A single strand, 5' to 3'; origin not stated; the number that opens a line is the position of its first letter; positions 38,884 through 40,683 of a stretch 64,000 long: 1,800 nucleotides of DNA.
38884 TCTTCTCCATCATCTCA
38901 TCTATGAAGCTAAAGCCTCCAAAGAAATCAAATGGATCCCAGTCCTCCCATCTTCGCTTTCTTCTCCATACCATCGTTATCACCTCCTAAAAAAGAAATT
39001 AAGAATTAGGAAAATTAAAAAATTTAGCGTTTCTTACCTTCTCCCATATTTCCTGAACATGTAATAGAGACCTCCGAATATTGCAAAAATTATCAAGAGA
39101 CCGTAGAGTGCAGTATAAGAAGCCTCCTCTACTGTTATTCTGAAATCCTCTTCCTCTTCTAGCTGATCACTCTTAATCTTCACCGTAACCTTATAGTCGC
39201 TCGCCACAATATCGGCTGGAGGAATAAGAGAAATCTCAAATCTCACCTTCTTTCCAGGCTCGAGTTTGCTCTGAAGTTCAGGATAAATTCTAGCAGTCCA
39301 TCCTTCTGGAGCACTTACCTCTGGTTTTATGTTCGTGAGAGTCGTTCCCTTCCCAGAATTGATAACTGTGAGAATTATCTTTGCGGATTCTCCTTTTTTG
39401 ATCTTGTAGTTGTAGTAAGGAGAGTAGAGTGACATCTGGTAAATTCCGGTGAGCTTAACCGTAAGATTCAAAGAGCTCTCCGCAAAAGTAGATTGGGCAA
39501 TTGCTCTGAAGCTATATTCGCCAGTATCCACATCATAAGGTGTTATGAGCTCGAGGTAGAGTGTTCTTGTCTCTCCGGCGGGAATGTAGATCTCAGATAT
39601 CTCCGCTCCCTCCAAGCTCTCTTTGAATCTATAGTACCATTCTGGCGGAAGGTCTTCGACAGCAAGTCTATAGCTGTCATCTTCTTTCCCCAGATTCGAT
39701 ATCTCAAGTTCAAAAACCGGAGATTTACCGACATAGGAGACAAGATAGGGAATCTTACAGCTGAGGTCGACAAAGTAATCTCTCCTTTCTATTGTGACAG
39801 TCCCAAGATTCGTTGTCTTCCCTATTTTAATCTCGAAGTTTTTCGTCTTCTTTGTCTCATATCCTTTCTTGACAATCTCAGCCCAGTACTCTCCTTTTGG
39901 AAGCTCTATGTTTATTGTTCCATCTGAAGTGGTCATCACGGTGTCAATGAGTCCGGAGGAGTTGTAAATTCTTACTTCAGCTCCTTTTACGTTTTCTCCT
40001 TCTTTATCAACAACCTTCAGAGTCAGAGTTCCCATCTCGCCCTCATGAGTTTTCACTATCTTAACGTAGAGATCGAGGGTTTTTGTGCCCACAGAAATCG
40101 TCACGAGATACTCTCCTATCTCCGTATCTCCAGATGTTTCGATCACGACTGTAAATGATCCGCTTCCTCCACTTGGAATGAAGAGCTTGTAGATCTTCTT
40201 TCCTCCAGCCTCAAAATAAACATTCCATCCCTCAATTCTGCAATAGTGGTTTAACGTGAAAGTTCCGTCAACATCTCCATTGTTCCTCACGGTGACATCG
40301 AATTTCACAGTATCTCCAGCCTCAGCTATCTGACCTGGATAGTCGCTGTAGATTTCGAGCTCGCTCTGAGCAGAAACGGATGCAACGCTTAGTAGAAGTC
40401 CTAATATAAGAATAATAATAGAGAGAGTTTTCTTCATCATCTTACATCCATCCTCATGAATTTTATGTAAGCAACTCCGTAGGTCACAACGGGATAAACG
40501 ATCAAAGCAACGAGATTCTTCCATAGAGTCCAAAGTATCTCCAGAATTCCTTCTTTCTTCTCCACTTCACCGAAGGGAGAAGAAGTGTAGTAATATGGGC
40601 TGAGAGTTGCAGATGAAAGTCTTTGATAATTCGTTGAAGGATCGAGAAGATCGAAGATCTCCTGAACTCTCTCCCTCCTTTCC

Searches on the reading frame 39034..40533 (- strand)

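Call 36: search_protein_families(library=pfam, proteins=[window:39034-40533:-], max_evalue=0.00001)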
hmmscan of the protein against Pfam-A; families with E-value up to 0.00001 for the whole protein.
window:39034-40533:- (499 aa): 3 families
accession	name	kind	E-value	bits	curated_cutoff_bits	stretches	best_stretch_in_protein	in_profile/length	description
PF10633.15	NPCBM_assoc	-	1e-23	83.7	24.4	1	379-454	2-76/78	NPCBM-associated, NEW3 domain of alpha-galactosidase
PF13620.12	CarboxypepD_reg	-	1.8e-11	44.6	32.3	1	169-247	1-80/82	Carboxypeptidase regulatory-like domain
PF17802.7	SpaA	-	2.4e-07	31.2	23.1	1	169-249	2-88/91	Prealbumin-like fold domain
